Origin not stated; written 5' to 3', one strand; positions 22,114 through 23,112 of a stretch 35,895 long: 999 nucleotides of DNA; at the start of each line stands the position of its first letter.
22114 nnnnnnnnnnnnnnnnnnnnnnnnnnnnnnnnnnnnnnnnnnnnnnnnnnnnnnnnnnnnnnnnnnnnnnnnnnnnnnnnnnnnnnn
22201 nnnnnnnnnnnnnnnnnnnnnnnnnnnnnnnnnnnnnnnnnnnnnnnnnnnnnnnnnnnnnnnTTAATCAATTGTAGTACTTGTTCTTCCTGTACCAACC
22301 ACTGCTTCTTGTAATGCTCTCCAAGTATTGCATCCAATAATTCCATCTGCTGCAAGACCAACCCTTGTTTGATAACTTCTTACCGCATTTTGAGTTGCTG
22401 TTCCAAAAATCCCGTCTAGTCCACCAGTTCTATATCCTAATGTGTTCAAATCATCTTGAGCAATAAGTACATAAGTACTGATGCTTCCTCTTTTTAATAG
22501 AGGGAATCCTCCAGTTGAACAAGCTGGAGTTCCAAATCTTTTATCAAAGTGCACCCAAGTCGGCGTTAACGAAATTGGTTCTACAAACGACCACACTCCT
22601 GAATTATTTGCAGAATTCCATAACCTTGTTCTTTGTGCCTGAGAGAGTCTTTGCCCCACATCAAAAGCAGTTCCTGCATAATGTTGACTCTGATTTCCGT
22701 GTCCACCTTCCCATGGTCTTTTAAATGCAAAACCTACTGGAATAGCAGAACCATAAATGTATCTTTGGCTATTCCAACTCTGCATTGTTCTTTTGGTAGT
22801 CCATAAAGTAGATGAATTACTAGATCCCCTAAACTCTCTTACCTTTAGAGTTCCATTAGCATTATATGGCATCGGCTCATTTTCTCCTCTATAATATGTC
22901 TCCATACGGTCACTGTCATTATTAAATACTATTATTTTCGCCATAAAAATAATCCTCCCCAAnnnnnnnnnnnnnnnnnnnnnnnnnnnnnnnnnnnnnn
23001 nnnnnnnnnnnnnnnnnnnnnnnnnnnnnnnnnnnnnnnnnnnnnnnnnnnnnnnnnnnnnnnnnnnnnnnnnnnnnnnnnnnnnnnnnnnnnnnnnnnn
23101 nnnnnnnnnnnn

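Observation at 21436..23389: Class-I-like Fic toxin whose only candidate antitoxin is an unannotated 54-aa VbhA-like gene 1.2 kb away on the opposite strand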

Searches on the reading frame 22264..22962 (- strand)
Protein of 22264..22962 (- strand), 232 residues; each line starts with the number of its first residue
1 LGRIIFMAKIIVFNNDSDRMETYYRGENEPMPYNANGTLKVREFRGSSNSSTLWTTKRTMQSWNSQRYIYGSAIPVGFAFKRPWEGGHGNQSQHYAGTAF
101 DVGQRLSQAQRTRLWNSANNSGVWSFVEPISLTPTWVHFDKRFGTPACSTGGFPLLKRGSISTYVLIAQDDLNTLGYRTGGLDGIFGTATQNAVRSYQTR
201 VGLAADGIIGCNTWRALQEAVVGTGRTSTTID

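Call 3: search_protein_families(library=pfam, proteins=[window:22264-22962:-], max_evalue=1)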
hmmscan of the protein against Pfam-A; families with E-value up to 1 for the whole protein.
window:22264-22962:- (232 aa): 3 families
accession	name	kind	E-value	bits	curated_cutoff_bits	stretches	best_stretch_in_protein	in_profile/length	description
PF01471.23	PG_binding_1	-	2.7e-15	56.7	23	1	165-217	5-57/57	Putative peptidoglycan binding domain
PF09374.15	PG_binding_3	-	0.00076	20.1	24.6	0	203-219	17-33/76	Predicted Peptidoglycan domain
PF08823.16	PG_binding_2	-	0.056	14.1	21.1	1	161-198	14-51/74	Putative peptidoglycan binding domain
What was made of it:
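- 22264..22944 (-): Intervening gene: 226-aa protein with a C-terminal PG_binding_1 domain and an unassigned N-terminal domain. Pfam PG_binding_1 2.7e-15 (call 3).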

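Call 4: search_protein_families(library=ncbifam, proteins=[window:22264-22962:-], max_evalue=1)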
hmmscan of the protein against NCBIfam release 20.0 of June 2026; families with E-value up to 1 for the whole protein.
window:22264-22962:- (232 aa): 7 families
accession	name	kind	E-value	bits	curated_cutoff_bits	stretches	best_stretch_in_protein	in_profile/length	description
TIGR02869.1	spore_SleB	equivalog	1.6e-13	51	236.5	1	156-219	7-70/201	spore cortex-lytic enzyme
NF052335.1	PdgHdaseHSB129560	equivalog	3.3e-12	46.4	500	1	146-222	190-266/330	peptidoglycan hydrolase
NF052336.1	PdgHdaseHSB100310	equivalog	9.9e-11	41.5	500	1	149-224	178-253/316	peptidoglycan hydrolase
NF052377.1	lmo1851_S41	exception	1.5e-07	30.5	725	1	156-221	384-449/468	lmo1851 family serine protease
TIGR03979.1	His_Ser_Rich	equivalog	2e-05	24.7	121.65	1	162-217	131-186/190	His-Xaa-Ser repeat protein HxsA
NF004786.0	PRK06132.1-3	equivalog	0.00018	20.4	329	1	163-205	221-263/418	hypothetical protein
NF038080.1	PG_bind_siph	domain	0.0021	18.3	55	1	180-218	34-75/76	peptidoglycan-binding protein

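Call 63: search_solved_structures(query=window:22264-22962:-, max_evalue=0.01)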
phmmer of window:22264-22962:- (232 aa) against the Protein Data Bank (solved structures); distinct sequences matched with E-value up to 0.01: 12.
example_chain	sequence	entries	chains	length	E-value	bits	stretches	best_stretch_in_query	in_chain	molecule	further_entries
5tv7_A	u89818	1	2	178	3.1e-09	40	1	153-217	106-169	Putative peptidoglycan-binding/hydrolysing protein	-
7rum_A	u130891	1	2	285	9.6e-09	38.4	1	149-220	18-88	Endolysin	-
6tci_A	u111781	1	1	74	1.2e-07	34.8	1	155-220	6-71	Spore cortex-lytic enzyme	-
4lpq_A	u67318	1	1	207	6.8e-07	32.4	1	157-228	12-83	ErfK/YbiS/YcfS/YnhG family protein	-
4fet_B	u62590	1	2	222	9.7e-07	31.9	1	155-220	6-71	Spore cortex-lytic enzyme prepeptide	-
3bkh_A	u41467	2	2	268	3.2e-06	30.2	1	155-217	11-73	lytic transglycosylase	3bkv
9xps_S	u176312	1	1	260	4.1e-06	29.8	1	155-217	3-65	Endolysin gp144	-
5nm7_G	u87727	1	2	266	3.6e-05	26.7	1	165-218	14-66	Peptidoglycan-binding domain 1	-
9h68_A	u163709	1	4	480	4.3e-05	26.5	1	155-228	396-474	Spore cortex-lytic enzyme pre-pro-form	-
4xxt_A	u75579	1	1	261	0.00025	24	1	155-229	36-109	Fusion of predicted Zn-dependent amidase/peptidase (Cell wall hydrolase/DD-carboxypeptidas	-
1lbu_A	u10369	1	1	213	0.00034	23.6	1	171-217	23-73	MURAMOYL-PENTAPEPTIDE CARBOXYPEPTIDASE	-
7qvd_A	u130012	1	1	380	0.0084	19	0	172-218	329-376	Lytic murein transglycosylase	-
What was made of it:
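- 22264..22944 (-): Only the PG-binding domain matches PDB entries (call 63).
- Checked: Its 'M15' label was not verified: no Pfam or PDB match covers its N-terminal domain (calls 3, 63).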
